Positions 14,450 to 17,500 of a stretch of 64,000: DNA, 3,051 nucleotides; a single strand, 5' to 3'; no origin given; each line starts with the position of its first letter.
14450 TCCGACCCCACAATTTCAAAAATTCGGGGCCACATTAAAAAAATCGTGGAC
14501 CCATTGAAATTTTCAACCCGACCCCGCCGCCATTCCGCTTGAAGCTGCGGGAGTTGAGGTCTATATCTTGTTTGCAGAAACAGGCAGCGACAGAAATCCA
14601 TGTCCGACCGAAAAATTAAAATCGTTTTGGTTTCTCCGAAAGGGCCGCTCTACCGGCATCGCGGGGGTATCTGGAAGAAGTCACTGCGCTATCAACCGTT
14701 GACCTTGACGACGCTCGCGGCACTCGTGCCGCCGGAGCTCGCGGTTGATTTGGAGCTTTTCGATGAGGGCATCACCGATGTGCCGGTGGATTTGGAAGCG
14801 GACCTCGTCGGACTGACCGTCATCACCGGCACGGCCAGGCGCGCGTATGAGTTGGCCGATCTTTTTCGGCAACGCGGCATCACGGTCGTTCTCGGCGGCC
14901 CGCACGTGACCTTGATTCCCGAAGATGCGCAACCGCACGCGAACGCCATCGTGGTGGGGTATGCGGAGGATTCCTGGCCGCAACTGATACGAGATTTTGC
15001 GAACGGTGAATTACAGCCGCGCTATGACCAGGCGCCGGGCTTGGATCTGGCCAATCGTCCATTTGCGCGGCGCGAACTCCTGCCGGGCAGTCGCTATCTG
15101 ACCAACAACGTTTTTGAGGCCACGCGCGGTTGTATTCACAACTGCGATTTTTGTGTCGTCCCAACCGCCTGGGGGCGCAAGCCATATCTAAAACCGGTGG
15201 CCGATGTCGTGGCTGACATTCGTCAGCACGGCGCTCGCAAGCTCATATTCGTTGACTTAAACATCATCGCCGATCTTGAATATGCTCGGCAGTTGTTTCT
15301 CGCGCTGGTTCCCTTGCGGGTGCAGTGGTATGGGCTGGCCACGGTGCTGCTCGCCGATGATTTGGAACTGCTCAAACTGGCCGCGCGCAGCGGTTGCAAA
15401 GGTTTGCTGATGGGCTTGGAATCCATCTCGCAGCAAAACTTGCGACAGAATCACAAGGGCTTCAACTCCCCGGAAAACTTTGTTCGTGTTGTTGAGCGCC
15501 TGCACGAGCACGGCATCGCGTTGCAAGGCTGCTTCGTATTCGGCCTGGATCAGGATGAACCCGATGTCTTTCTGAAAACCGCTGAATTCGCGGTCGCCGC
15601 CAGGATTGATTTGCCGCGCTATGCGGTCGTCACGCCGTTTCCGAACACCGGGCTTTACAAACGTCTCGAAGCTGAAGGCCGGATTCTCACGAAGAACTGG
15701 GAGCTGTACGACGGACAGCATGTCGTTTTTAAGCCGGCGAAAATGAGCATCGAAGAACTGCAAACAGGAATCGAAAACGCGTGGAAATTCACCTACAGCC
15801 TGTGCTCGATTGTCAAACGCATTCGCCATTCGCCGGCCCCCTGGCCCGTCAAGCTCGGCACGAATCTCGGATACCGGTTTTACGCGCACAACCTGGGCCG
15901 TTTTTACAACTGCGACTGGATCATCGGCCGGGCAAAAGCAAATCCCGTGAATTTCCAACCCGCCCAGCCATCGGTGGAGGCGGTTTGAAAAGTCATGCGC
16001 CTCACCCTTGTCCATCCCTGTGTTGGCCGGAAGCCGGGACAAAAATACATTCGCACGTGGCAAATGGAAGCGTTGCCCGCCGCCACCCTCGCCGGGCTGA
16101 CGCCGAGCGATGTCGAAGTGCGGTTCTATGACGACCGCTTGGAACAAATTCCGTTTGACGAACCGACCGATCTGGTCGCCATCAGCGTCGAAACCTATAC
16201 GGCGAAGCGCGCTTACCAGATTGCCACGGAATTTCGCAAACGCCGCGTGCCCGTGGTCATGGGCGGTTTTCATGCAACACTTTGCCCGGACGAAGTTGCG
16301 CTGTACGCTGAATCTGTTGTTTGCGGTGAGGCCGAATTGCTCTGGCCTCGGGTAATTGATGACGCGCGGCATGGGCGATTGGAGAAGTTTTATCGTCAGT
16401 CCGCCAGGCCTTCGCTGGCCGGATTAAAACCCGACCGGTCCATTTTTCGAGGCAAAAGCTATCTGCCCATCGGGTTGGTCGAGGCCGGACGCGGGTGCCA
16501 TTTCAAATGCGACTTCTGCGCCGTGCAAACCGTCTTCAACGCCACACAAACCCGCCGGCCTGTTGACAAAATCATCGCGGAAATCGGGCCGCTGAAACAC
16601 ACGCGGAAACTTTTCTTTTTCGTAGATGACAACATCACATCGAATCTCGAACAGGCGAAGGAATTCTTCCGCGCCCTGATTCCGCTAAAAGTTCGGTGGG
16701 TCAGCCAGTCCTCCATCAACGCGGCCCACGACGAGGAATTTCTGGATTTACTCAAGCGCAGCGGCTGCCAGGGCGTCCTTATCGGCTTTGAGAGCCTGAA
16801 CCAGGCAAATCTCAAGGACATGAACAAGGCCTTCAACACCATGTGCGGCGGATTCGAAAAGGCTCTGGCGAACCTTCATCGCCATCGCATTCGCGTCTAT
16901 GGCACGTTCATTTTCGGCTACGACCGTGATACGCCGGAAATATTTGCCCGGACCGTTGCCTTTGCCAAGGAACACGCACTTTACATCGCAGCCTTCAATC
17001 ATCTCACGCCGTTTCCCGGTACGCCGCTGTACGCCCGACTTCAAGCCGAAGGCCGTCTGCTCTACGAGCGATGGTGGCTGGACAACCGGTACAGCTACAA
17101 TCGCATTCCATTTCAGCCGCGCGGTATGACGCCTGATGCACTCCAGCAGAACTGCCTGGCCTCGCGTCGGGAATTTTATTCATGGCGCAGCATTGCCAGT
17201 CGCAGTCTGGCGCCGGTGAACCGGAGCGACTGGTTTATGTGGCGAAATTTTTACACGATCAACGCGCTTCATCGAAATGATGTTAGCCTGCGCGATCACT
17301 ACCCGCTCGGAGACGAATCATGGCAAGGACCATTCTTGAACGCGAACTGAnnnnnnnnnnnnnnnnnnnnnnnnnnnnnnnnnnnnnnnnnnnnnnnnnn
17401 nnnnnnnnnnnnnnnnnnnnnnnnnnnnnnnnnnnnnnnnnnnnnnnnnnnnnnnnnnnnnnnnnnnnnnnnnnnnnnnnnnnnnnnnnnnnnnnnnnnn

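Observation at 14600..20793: Translationally coupled operon: 2 x B12-radical-SAM + 2 x GNAT-like + GH3 adenylating enzyme, matching no pathway I know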

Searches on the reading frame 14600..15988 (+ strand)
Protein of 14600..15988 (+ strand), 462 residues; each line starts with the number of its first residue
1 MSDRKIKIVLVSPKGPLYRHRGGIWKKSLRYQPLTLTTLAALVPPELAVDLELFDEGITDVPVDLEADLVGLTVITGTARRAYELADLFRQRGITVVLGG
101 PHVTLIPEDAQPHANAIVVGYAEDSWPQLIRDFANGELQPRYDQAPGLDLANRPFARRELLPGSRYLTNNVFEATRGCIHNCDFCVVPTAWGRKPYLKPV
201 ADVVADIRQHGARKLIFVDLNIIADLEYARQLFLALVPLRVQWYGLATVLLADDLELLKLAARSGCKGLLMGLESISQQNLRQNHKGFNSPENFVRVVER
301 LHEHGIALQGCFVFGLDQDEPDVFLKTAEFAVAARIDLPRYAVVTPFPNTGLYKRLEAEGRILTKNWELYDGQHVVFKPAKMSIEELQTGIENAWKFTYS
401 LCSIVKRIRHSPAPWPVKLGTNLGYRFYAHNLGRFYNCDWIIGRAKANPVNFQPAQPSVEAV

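Call 3: search_protein_families(library=pfam, proteins=[window:14600-15988:+], max_evalue=0.01)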
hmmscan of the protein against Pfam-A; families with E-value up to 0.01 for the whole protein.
window:14600-15988:+ (462 aa): 3 families
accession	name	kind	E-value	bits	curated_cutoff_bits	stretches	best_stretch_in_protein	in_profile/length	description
PF04055.27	Radical_SAM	-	1e-13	52.3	29.5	1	174-308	3-143/166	Radical SAM superfamily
PF02310.24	B12-binding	-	9.6e-11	42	32.1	1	63-129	48-120/121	B12 binding domain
PF13282.11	DUF4070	-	0.0003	21.3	22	1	350-410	1-60/144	Domain of unknown function (DUF4070)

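Call 4: search_protein_families(library=ncbifam, proteins=[window:14600-15988:+], max_evalue=0.01)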
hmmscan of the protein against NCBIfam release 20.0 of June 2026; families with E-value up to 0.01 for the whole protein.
window:14600-15988:+ (462 aa): 18 families
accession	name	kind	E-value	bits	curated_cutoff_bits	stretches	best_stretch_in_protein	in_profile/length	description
TIGR03471.1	HpnJ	equivalog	6.3e-20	71.5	577.6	1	173-399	201-433/472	hopanoid biosynthesis associated radical SAM protein HpnJ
TIGR02026.1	BchE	equivalog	5.2e-18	65.2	481.35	1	171-396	196-425/497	magnesium-protoporphyrin IX monomethyl ester anaerobic oxidative cyclase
TIGR04072.2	rSAM_ladder_B12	equivalog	2.4e-15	56.1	360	1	83-323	87-338/443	lipid biosynthesis B12-binding/radical SAM protein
TIGR04479.1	bcpD_PhpK_rSAM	subfamily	2.5e-15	55.8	600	1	174-337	246-412/504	PhpK family radical SAM P-methyltransferase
TIGR04014.1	B12_SAM_MJ_0865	equivalog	3.1e-15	55.9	360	2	171-215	162-209/434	methyl-coenzyme M reductase glutamine C-methyltransferase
TIGR04013.1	B12_SAM_MJ_1487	hypoth_equivalog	4.5e-15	55.4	251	1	36-211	13-193/382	TIGR04013 family B12-binding domain/radical SAM domain-containing protein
TIGR04367.1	HpnR_B12_rSAM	equivalog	3.5e-11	42.3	650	1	172-387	189-401/490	hopanoid C-3 methylase HpnR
NF033070.1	rSAM_AprD4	equivalog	1.5e-09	37.2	500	1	80-406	103-435/456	AprD4 family radical SAM diol-dehydratase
NF038361.1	rSAM_Sden_1168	equivalog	2.3e-09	36.4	575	1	174-318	287-435/560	Sden_1168 family B12-binding radical SAM P-methyltransferase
NF050148.1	rSAM_ApyD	equivalog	3.5e-09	35.6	750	1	48-354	57-391/645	RiPP biosynthesis radical SAM protein ApyD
NF045585.1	rSAM_slr0320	equivalog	2.5e-08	32.9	775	1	174-290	240-364/511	photosystem II high light acclimation radical SAM protein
NF040546.1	rSAM_CUAEP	equivalog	5.9e-08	31.8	500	1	163-313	165-320/468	CUAEP/CCAEP-tail radical SAM (seleno)protein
TIGR04385.1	B12_rSAM_cofa1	equivalog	9.6e-07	28.4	450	1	145-288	165-319/438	B12 lower ligand biosynthesis radical SAM protein BzaD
NF040542.1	rSAM_RCCLKC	equivalog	1.5e-06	27.6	450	1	172-313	183-329/423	arsinothricin biosynthesis radical SAM protein ArsL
TIGR04295.1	B12_rSAM_oligo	hypoth_equivalog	7.4e-05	21.6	400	1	172-281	203-309/422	TIGR04295 family B12-binding domain-containing radical SAM protein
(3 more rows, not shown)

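Call 59: search_solved_structures(query=window:14600-15988:+, max_evalue=0.01)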
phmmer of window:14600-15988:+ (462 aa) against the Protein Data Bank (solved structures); distinct sequences matched with E-value up to 0.01: 2.
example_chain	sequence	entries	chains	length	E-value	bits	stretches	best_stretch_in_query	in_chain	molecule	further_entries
9ccb_A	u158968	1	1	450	1.6e-10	43.4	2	171-214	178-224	Radical SAM core domain-containing protein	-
6fd2_B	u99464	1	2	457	1.4e-08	36.9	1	99-398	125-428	Putative apramycin biosynthetic oxidoreductase 4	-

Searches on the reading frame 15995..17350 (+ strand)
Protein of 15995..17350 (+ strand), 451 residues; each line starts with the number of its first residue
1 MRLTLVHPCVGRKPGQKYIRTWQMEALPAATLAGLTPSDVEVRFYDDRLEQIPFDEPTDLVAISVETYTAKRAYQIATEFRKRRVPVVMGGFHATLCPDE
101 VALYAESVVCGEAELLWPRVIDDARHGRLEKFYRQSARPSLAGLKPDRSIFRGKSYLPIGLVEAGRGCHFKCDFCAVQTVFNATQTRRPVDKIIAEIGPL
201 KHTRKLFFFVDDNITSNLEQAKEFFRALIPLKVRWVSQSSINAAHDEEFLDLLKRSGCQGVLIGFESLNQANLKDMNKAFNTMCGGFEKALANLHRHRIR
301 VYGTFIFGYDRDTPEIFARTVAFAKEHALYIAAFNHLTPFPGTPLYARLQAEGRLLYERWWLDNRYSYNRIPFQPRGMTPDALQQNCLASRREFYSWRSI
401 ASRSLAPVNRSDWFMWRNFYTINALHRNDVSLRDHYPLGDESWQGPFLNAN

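Call 3: search_protein_families(library=pfam, proteins=[window:15995-17350:+], max_evalue=0.01)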
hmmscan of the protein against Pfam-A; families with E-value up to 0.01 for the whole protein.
window:15995-17350:+ (451 aa): 4 families
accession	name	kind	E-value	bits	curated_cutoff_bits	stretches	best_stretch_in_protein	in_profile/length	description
PF04055.27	Radical_SAM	-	8.1e-14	52.6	29.5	1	164-323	3-165/166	Radical SAM superfamily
PF02310.24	B12-binding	-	1.1e-07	32.2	32.1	1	44-115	38-115/121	B12 binding domain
PF19864.5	Radical_SAM_N2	-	0.0009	19.2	29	1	76-137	77-138/151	Radical SAM proteins, N-terminal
PF13282.11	DUF4070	-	0.0061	17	22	0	343-403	1-57/144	Domain of unknown function (DUF4070)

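Call 4: search_protein_families(library=ncbifam, proteins=[window:15995-17350:+], max_evalue=0.01)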
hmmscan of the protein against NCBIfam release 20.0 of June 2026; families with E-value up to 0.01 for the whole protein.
window:15995-17350:+ (451 aa): 19 families
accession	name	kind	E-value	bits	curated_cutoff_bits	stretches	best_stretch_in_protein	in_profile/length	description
TIGR03471.1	HpnJ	equivalog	3.2e-26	92.3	577.6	1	164-358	202-396/472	hopanoid biosynthesis associated radical SAM protein HpnJ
TIGR02026.1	BchE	equivalog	2.4e-23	82.8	481.35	1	159-402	194-435/497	magnesium-protoporphyrin IX monomethyl ester anaerobic oxidative cyclase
TIGR04479.1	bcpD_PhpK_rSAM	subfamily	7e-23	80.8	600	1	151-328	233-410/504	PhpK family radical SAM P-methyltransferase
TIGR04013.1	B12_SAM_MJ_1487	hypoth_equivalog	8e-19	67.7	251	1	41-197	27-189/382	TIGR04013 family B12-binding domain/radical SAM domain-containing protein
TIGR04072.2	rSAM_ladder_B12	equivalog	1e-17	64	360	1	68-366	81-389/443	lipid biosynthesis B12-binding/radical SAM protein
NF050148.1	rSAM_ApyD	equivalog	1.6e-15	56.5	750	1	162-352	202-396/645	RiPP biosynthesis radical SAM protein ApyD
TIGR04295.1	B12_rSAM_oligo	hypoth_equivalog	2.2e-14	53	400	1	162-349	203-384/422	TIGR04295 family B12-binding domain-containing radical SAM protein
TIGR04014.1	B12_SAM_MJ_0865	equivalog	6.7e-14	51.5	360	1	162-346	163-355/434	methyl-coenzyme M reductase glutamine C-methyltransferase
NF038361.1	rSAM_Sden_1168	equivalog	1.6e-13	50.1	575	1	152-358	278-482/560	Sden_1168 family B12-binding radical SAM P-methyltransferase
NF040542.1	rSAM_RCCLKC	equivalog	7.7e-09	35.2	450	1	159-306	180-329/423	arsinothricin biosynthesis radical SAM protein ArsL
NF040546.1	rSAM_CUAEP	equivalog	3.5e-08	32.6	500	1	35-327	23-341/468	CUAEP/CCAEP-tail radical SAM (seleno)protein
NF033070.1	rSAM_AprD4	equivalog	4.4e-08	32.5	500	1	148-349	185-390/456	AprD4 family radical SAM diol-dehydratase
NF033712.0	B12_rSAM_KedN5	subfamily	7.4e-08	31.1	700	1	159-337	195-380/624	KedN5 family methylcobalamin-dependent radical SAM C-methyltransferase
TIGR04367.1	HpnR_B12_rSAM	equivalog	4.7e-06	25.4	650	1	139-346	167-370/490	hopanoid C-3 methylase HpnR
TIGR00089.1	TIGR00089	subfamily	3e-05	23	251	1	117-346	104-337/429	MiaB/RimO family radical SAM methylthiotransferase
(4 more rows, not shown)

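Call 60: search_solved_structures(query=window:15995-17350:+, max_evalue=0.01)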
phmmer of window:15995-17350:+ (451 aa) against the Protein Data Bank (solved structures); distinct sequences matched with E-value up to 0.01: 5.
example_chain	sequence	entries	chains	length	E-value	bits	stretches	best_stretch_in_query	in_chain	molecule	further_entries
6fd2_B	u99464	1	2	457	5e-08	35.3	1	85-347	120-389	Putative apramycin biosynthetic oxidoreductase 4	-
9ccb_A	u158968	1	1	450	3.7e-06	29.2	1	161-346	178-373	Radical SAM core domain-containing protein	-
9n1b_A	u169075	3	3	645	0.004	19.2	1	161-338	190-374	Radical SAM protein | Radical SAM enzyme CysS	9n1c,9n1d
6wte_A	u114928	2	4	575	0.0059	18.6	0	160-347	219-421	B12-binding domain-containing protein | Tryptophan-C2-methyltransferase containing B12-binding domain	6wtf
7wzl_A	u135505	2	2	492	0.0087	18.1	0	278-352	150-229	Putative cytochrome P450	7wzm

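Call 64: search_dna_similar(query=window:15995-17350:+, collection=plasmids, mode=protein, max_rows=15)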
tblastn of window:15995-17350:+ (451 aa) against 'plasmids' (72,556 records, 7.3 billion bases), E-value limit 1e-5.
Records with a match: 137; places in all: 158; records where one place covers at least 80% of the query: 10.
Best place of each record, by identity: <60% 137.
By first word of the organism name: Rhizobium 20; Streptomyces 16; Mycetohabitans 9; Ensifer 8; Komagataeibacter 7; Clostridium 4; Sinorhizobium 4; Pseudomonas 4; Paraburkholderia 4; Azospirillum 4; and 40 more.
By predicted mobility (MOB-suite, as given by PLSDB): non-mobilizable 91; conjugative 26; mobilizable 20.
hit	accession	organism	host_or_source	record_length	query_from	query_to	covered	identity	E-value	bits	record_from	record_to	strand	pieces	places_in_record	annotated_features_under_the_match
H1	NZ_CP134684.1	Citrobacter portucalensis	Larus michahellis,bacteria,cloaca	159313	1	448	99%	58.7%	1e-172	543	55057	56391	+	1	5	radical SAM protein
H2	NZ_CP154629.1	Acetoanaerobium noterae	cell culture,Sludge of a digestion ...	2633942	1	427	95%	33.1%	2e-64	232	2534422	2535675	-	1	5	none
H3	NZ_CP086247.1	Clostridium sp. CF011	single colony,bovine feces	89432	41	385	76%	37.0%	6e-61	222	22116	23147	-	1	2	radical SAM protein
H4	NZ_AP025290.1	Treponema saccharophilum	-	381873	1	403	89%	31.1%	2e-60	220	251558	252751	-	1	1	radical SAM protein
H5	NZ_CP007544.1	Synechocystis sp. PCC 6714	-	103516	42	429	86%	31.7%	1e-50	191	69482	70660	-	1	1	radical SAM protein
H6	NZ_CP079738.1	Paraclostridium bifermentans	whole organism,soil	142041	38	403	81%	33.1%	3e-63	228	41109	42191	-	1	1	radical SAM protein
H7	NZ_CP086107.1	Skermanella mucosa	single cell,crude oil contaminated ...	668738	1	446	99%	25.4%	2e-18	96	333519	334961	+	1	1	bchE: magnesium-protoporphyrin IX monomethyl ester anaerobic oxidative ...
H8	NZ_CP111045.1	Chondrinema litorale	Seaweed,red alga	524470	39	405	81%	30.1%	1e-49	189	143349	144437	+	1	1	radical SAM protein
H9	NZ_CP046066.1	Vibrio sp. THAF191d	pure culture,Surface of a polyethylene ...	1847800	59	386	73%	33.6%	6e-49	187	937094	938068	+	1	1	none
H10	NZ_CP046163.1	Vibrio sp. THAF191c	pure culture,Surface of a polyethylene ...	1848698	59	386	73%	33.6%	6e-49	187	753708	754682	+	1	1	none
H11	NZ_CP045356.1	Vibrio sp. THAF64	pure culture,Surface of a sandy ...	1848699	59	386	73%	33.6%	6e-49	187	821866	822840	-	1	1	none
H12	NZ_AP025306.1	Aureibacter tunicatorum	-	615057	54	384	73%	33.0%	3e-50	191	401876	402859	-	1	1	radical SAM protein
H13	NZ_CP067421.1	Skermanella sp. TT6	Homo sapiens,single cell,skin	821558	1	446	99%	24.0%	4e-16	89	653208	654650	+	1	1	bchE: magnesium-protoporphyrin IX monomethyl ester anaerobic oxidative ...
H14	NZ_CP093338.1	Shinella sp. H4-D48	whole organism,grassland soil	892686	38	409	82%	28.4%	3e-37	152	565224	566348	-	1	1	radical SAM protein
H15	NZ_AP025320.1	Fulvitalea axinellae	-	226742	51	387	75%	31.4%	5e-46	178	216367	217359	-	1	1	radical SAM protein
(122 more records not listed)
